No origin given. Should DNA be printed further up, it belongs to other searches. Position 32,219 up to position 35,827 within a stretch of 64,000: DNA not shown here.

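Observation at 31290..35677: CheY-like regulator, membrane protein and a 1102-aa Cys-rich secreted protein inserted between the minor pilins and pilMNO (PilY1-position adhesin candidate)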

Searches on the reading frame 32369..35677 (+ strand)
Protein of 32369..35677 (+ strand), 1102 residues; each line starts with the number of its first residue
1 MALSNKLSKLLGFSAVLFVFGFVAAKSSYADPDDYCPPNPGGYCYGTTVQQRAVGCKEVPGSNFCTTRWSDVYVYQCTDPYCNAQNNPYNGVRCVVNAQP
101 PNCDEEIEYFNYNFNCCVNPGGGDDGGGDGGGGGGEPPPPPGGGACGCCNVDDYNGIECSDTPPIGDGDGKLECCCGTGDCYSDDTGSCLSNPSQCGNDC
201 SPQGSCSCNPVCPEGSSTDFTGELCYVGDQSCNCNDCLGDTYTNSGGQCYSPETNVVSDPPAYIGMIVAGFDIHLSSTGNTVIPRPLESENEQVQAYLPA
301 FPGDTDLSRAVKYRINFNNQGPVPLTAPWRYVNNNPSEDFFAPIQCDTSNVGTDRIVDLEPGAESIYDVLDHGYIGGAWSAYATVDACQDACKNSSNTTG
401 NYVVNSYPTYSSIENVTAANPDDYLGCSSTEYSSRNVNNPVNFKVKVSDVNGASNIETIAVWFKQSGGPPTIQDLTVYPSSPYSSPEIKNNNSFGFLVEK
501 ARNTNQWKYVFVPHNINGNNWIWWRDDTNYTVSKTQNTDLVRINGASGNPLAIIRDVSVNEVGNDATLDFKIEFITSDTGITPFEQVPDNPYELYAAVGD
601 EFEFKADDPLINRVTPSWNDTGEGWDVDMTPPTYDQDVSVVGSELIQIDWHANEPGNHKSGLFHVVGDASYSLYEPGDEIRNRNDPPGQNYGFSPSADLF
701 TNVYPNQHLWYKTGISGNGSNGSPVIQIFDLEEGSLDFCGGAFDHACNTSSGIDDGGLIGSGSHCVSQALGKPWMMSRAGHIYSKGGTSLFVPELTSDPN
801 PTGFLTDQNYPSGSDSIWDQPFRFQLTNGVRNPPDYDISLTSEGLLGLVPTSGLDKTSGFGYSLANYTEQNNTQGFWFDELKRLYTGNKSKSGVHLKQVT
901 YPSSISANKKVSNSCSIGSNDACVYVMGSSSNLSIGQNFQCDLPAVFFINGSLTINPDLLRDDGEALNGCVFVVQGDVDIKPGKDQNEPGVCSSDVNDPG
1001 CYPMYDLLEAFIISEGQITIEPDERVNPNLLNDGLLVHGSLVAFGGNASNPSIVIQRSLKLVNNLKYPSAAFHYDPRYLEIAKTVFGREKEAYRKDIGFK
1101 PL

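Call 4: search_protein_families(library=pfam, proteins=[window:32369-35677:+], max_evalue=0.1)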
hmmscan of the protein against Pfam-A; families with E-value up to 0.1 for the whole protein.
window:32369-35677:+ (1102 aa): 0 families

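Call 5: find_homologous_proteins(query=window:32369-35674:+, max_evalue=0.001)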
Query window:32369-35674:+ (1102 aa): 1 proteins with E <= 0.001 among 8000 candidates.
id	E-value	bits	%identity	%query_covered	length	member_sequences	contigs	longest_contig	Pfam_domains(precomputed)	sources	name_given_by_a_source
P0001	0.0e+0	2622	100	100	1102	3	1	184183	-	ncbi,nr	ncbi:hypothetical protein H6764_01540 [Candidatus Nomurabacteria bacterium]|nr:hypothetical protein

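Call 6: search_protein_families(library=ncbifam, proteins=[window:32369-35677:+], max_evalue=0.1)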
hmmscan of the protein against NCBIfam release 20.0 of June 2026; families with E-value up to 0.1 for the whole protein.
window:32369-35677:+ (1102 aa): 0 families

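Call 12: search_solved_structures(query=window:32369-35674:+, max_evalue=1)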
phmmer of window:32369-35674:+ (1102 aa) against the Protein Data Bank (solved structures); distinct sequences matched with E-value up to 1: 3.
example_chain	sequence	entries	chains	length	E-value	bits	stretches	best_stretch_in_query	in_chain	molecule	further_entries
7rja_F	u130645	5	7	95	0.0016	19.6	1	452-544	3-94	Ubiquinol--cytochrome-c reductase subunit 8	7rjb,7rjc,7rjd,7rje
2ibz_G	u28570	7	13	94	0.0042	18.2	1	457-544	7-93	Ubiquinol-cytochrome c reductase complex ubiquinone-binding protein QP-C | BJ4_G0028260.mRNA.1.CDS.1 | Cytochrome b-c1 complex subunit 8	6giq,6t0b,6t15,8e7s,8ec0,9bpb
1ezv_G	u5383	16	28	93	0.0049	18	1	457-544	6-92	UBIQUINOL-CYTOCHROME C REDUCTASE COMPLEX UBIQUINONE-BINDING PROTEIN QP-C | Cytochrome b-c1 complex subunit 8 | Cytochrome b-c1 complex subunit 8, mitochondrial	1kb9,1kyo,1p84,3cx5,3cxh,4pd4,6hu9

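Call 13: search_protein_families(library=phrogs, proteins=[window:32369-35677:+], max_evalue=0.1)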
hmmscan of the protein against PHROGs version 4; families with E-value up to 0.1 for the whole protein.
window:32369-35677:+ (1102 aa): 0 families

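Call 19: search_protein_representatives(protein=window:32369-35674:+)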
Query: 1102 residues. Proteins with E-value up to 0.001 (for the whole library): 262; up to 1e-10: 199; up to 1e-30: 40. The best 150 are listed.
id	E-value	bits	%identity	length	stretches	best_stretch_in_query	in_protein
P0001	0.0e+00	2621.9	100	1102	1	1-1102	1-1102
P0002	4.6e-112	392.4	38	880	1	263-1100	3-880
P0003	1.6e-83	297.9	33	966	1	169-1101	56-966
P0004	5.7e-73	262.9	33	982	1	145-1084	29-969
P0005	1.0e-70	255.4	33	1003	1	195-1102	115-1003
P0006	5.1e-67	243.2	31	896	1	390-1102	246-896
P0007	2.8e-61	224.2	34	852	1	423-1102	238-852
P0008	8.4e-60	219.3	31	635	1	402-1102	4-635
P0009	1.3e-58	215.4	32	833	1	384-1102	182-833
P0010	2.6e-58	214.3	31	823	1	401-1102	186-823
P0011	6.8e-57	209.7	32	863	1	391-1101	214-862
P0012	7.5e-55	202.9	32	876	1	423-1101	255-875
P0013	8.8e-48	179.5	36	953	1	618-1102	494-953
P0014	1.3e-46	175.6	30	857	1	387-1102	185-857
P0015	2.5e-45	171.4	34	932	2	594-1100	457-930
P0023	3.2e-40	154.5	33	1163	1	592-1101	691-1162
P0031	3.2e-35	137.9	28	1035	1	397-1101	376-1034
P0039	2.1e-31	125.3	34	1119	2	610-1101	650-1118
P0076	2.3e-21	92.0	31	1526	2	424-1021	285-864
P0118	6.6e-17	77.2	25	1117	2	196-796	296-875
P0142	2.8e-15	71.9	24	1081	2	997-1102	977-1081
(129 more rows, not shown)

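Call 39: predict_structure(alignment_id=A1)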
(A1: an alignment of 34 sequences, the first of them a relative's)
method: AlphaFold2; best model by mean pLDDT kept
length: 1102 residues; sequences in the alignment: 34
mean_pLDDT: 67.1   pTM: 0.55
mean pLDDT of the five models: 67.1, 66.1, 65.5, 63.9, 63.6
residues with pLDDT >= 90: 193; 70-90: 398; 50-70: 202; < 50: 309
segments of 3 or more residues with pLDDT < 50: 1-4, 22-207, 229-233, 240-242, 534-536, 702-705, 754-761, 795-869, 989-991, 1090-1102
pLDDT, mean of each block of 10 residues (from residue 1): 51 65 41 39 33 28 31 33 39 32 30 30 31 33 29 32 35 32 34 34 45 67 56 50 55 79 89 88 82 81 83 82 60 54 69 69 58 85 85 90 89 70 69 87 93 91 89 62 71 92 84 81 71 53 90 92 94 89 91 92 74 74 89 90 89 83 89 87 85 66 62 88 92 87 89 50 75 69 56 47 35 34 36 34 28 34 42 75 84 76 89 79 86 91 92 92 83 93 68 56 81 90 76 84 78 84 77 79 73 33 26
secondary structure, 60 per line:
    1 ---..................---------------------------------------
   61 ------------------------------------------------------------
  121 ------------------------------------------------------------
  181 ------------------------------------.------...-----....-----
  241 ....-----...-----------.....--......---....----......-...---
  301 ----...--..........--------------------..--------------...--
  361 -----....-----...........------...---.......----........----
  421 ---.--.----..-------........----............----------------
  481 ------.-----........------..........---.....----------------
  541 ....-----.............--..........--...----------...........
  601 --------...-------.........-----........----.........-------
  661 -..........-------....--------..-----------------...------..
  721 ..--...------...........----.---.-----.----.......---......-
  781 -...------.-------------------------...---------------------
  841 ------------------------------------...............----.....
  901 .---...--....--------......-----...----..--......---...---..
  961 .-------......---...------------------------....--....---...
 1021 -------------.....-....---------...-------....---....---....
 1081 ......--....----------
elements in order (helices of 4 or more, strands of 3 or more residues): H4-21 E224-226 E232-235 E241-244 E250-252 E264-268 E271-276 E280-283 H288-293 E295-297 E310-319 E356-358 H366-369 E375-385 E392-394 E398-404 E409-416 E441-448 E456-464 E493-500 E507-516 E520-524 E541-544 E550-562 E565-574 E590-600 E619-627 E633-640 E645-653 E662-671 E679-682 E710-712 E719-722 E725-727 E734-744 E764-770 E774-779 E782-784 H877-891 E896-901 E905-907 E922-927 E933-935 E944-949 E953-955 E959-961 E969-974 E978-980 E1005-1008 E1011-1014 E1018-1020 E1034-1038 E1040-1043 E1053-1055 H1063-1066 E1070-1073 H1077-1086 H1089-1092

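Call 42: fold_search(model_id=the predicted structure, library=pdb)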
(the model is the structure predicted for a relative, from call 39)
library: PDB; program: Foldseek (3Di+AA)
matches with E <= 10: 1514; with E <= 0.001: 22
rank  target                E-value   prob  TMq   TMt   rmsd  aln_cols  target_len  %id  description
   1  7q62_A                9.7e-06  0.82  0.09  0.09  39.1       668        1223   10  Structure of TEV cleaved A2ML1 dimer (A2ML1-TT dimer) (released 2022-04-20)
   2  9b4h_A                1.4e-05  0.84  0.09  0.05  26.0       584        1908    9  Chlamydomonas reinhardtii mastigoneme filament (released 2024-04-10)
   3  7q62_B                1.8e-05  0.72  0.09  0.11  38.4       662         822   11  Structure of TEV cleaved A2ML1 dimer (A2ML1-TT dimer) (released 2022-04-20)
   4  9qk2_F                4.2e-05  0.54  0.07  0.11  36.5       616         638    8  Structure of the Complement classical and lectin pathway C3 convertase in complex with substrate C3 (released 2025-12-24)
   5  7sl2_A                4.6e-05  1.00  0.13  0.17  19.5       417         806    8  Full-length insulin receptor bound with site 2 binding deficient mutant insulin (A-L13R) -- asymmetric conformation (released 2022-03-30)
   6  8eyx_A                5.7e-05  0.99  0.13  0.16  19.0       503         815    9  Cryo-EM structure of 4 insulins bound full-length mouse IR mutant with physically decoupled alpha CTs (C684S/C685S/C68 (released 2022-11-09)
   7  7sqc_2B               9.5e-05  0.75  0.10  0.13  27.3       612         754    8  Ciliary C1 central pair apparatus isolated from Chlamydomonas reinhardtii (released 2022-04-13)
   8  8cml_E                1.0e-04  0.47  0.07  0.11  37.2       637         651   10  Cryo-EM structure of complement C5 in complex with nanobodies UNbC5-1 and UNbC5-2 (released 2023-09-27)
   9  6x3a                  1.4e-04  1.00  0.18  0.47  11.2       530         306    9  Crystal structure of the FN4-FN6 domains of human PTPRD (released 2021-05-26)
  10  8wa2_E                1.5e-04  0.57  0.08  0.07  25.8       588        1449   10  cryo-EM structure of native mastigonemes isolated from Chlamydomonas reinhardtii at 3.0 angstrom resolution (released 2024-04-10)
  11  7sl2_B                1.6e-04  1.00  0.13  0.17  15.7       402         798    9  Full-length insulin receptor bound with site 2 binding deficient mutant insulin (A-L13R) -- asymmetric conformation (released 2022-03-30)
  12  7sqc_2A               1.6e-04  0.60  0.09  0.12  28.5       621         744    8  Ciliary C1 central pair apparatus isolated from Chlamydomonas reinhardtii (released 2022-04-13)
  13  6tav_A                1.6e-04  0.47  0.08  0.06  39.5       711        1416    8  Crystal structure of endopeptidase-induced alpha2-macroglobulin (released 2021-05-12)
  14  7s64_A                2.6e-04  0.33  0.07  0.06  29.7       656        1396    9  Intermediate-form oocyte/egg Alpha-2-Macroglobulin (A2Moo) tetramer (released 2022-01-05)
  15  7l0o_A                3.2e-04  0.94  0.15  0.28  14.5       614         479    9  Streptococcus gordonii C123 Domain(s)-Structural and Functional Analysis (released 2021-09-08)
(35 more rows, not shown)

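Call 50: search_protein_families(library=pfam, alignment_id=A1, max_evalue=0.1)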
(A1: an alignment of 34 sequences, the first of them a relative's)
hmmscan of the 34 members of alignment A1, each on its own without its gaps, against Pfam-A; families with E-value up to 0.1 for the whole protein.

A. member 1, P0001 (1102 aa): 0 families

B. families by the number of members that match (of 34 scanned): 6 families
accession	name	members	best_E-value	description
PF16841.11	CBM60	3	2.2e-07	Ca-dependent carbohydrate-binding module xylan-binding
PF13385.13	Laminin_G_3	2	8.5e-17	Concanavalin A-like lectin/glucanases superfamily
PF25788.1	Ig_Rha78A_N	1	0.0042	Rha78A-like, N-terminal immunoglobulin domain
PF10385.14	RNA_pol_Rpb2_45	1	0.02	RNA polymerase beta subunit external 1 domain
PF03020.21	LEM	1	0.026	LEM domain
PF16738.10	CBM26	1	0.05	Starch-binding module 26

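Call 62: find_encoding_contigs(protein=P0023, flank=10000, max_places=3)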
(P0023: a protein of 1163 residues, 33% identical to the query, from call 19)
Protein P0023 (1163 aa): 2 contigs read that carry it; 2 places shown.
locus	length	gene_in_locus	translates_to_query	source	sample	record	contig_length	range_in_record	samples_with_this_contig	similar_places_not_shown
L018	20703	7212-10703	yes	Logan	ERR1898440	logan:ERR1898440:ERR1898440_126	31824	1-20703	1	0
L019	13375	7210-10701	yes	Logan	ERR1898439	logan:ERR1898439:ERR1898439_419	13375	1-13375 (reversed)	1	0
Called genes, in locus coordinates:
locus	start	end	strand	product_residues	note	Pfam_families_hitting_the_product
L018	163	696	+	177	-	PF07963:N_methyl (weak)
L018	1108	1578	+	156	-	-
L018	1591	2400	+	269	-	PF07963:N_methyl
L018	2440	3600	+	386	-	-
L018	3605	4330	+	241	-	PF07963:N_methyl (weak)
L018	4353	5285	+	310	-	-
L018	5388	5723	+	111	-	PF00072:Response_reg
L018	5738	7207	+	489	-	-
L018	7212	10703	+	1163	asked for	-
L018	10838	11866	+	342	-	PF06723:MreB_Mbl (faint), PF11104:PilM_2, PF14450:FtsA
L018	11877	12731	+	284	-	-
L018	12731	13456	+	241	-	-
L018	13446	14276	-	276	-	PF13529:Peptidase_C39_2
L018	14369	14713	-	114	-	PF13083:KH_KhpA-B, PF00013:KH_1 (faint)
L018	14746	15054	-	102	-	PF00886:Ribosomal_S16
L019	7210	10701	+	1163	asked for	-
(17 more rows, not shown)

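Call 63: find_encoding_contigs(protein=P0031, flank=10000, max_places=2)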
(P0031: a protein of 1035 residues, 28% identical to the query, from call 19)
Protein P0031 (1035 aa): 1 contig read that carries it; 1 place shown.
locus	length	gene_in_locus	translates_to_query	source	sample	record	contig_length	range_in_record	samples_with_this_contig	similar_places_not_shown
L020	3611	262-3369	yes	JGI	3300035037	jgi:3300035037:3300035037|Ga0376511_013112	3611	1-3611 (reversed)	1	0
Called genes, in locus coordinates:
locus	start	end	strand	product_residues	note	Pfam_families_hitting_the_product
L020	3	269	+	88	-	?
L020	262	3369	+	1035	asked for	-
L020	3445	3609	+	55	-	?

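Call 64: find_encoding_contigs(protein=P0076, flank=10000, max_places=2)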
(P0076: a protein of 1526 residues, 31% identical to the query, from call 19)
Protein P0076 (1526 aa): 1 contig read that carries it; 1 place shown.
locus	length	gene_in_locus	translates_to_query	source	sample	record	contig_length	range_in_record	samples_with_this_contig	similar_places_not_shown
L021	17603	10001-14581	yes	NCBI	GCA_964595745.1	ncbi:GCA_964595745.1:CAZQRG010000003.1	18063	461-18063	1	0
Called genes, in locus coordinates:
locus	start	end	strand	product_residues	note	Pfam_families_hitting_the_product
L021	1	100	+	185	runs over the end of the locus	?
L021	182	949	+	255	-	PF06750:A24_N_bact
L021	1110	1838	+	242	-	-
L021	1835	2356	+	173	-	-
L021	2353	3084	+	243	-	PF07963:N_methyl (weak)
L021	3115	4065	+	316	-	-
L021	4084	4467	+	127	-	PF00072:Response_reg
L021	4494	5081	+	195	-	-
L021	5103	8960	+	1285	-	PF21722:Gly_rich_2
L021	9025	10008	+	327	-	-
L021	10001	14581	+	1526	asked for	PF21722:Gly_rich_2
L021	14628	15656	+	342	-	PF06723:MreB_Mbl (faint), PF11104:PilM_2, PF14450:FtsA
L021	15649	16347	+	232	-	-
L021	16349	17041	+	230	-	-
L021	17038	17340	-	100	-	PF13083:KH_KhpA-B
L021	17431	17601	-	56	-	?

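Call 65: find_encoding_contigs(protein=P0142, flank=10000, max_places=2)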
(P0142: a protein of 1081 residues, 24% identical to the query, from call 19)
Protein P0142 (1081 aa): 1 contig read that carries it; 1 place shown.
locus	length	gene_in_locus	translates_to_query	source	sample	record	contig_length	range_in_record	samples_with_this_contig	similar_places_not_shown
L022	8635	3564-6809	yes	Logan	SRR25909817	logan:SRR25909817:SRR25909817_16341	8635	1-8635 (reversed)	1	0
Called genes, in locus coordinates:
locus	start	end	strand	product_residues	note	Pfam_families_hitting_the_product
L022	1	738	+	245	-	?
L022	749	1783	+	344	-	-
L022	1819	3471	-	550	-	-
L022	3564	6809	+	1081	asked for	-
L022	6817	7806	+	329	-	-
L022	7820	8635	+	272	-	?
